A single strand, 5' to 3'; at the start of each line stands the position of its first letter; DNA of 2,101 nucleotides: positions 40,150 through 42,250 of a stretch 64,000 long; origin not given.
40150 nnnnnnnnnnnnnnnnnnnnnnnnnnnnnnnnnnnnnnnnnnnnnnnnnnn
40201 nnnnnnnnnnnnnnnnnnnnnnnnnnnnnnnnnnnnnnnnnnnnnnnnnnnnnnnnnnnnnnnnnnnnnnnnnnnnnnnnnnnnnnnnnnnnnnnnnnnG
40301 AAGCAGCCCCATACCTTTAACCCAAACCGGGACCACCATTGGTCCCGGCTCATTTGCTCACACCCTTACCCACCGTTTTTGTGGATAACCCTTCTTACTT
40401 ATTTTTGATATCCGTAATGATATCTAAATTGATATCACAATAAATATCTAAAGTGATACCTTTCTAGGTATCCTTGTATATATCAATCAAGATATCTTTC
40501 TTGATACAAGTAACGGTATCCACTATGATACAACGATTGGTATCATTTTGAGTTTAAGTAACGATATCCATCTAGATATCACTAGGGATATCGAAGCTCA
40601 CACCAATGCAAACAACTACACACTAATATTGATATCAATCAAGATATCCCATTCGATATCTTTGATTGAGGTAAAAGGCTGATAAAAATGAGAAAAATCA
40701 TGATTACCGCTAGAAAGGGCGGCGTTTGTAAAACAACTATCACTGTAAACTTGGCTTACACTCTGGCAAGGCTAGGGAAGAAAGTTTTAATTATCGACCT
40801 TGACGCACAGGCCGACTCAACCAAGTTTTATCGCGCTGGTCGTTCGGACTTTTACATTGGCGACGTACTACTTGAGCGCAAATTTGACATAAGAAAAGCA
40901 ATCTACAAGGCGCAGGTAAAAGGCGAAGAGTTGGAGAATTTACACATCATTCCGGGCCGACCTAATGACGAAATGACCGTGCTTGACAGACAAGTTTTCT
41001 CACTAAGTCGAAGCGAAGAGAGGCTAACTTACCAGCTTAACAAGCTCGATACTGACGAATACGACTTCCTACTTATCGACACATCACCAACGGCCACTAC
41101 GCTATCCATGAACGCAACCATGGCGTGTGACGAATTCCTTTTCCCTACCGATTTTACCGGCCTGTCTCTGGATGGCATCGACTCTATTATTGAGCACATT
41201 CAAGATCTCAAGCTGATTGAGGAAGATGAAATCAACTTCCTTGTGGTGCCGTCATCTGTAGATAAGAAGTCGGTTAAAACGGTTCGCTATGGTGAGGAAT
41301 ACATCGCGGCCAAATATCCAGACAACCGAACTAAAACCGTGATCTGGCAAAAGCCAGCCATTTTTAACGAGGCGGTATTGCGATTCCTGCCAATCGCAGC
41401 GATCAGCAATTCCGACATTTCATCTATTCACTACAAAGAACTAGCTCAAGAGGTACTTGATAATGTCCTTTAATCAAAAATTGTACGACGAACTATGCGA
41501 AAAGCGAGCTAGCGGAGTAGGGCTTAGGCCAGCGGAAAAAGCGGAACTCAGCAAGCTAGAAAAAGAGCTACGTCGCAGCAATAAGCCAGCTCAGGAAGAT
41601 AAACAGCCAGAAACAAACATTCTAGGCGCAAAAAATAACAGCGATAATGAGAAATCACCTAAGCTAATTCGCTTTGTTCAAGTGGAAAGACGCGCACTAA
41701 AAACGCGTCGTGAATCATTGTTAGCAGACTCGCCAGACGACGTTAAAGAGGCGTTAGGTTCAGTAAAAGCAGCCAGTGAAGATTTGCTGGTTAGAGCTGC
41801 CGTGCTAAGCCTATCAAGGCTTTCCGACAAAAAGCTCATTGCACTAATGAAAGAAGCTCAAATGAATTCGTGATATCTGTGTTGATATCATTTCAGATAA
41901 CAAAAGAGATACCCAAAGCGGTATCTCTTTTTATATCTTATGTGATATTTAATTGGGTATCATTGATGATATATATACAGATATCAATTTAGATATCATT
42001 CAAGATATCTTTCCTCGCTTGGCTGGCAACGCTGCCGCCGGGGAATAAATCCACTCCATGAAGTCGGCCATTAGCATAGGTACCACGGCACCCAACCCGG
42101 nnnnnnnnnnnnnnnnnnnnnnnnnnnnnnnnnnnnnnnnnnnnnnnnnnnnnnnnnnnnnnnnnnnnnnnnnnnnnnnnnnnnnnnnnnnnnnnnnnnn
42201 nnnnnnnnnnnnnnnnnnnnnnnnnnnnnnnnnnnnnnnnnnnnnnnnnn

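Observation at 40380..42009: parA cassette bracketed by two arrays of GATATC hexamers held on an exact 12-bp register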

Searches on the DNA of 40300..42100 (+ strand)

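Call 5: search_dna_similar(query=window:40300-42100:+, collection=phages, mode=distant)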
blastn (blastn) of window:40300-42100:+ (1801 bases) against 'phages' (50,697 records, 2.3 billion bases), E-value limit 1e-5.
No match.

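Call 6: search_dna_similar(query=window:40300-42100:+, collection=plasmids, mode=distant)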
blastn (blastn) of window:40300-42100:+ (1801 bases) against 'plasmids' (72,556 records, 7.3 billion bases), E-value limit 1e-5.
Records with a match: 1; places in all: 1; records where one place covers at least 80% of the query: 0.
Best place of each record, by identity: 60-80% 1.
By first word of the organism name: Spiroplasma 1.
By predicted mobility (MOB-suite, as given by PLSDB): non-mobilizable 1.
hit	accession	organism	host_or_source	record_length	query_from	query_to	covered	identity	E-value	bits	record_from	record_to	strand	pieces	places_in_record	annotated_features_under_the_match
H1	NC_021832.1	Spiroplasma taiwanense CT-1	-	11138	374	513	8%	70.0%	5e-7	64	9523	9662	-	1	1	AAA family ATPase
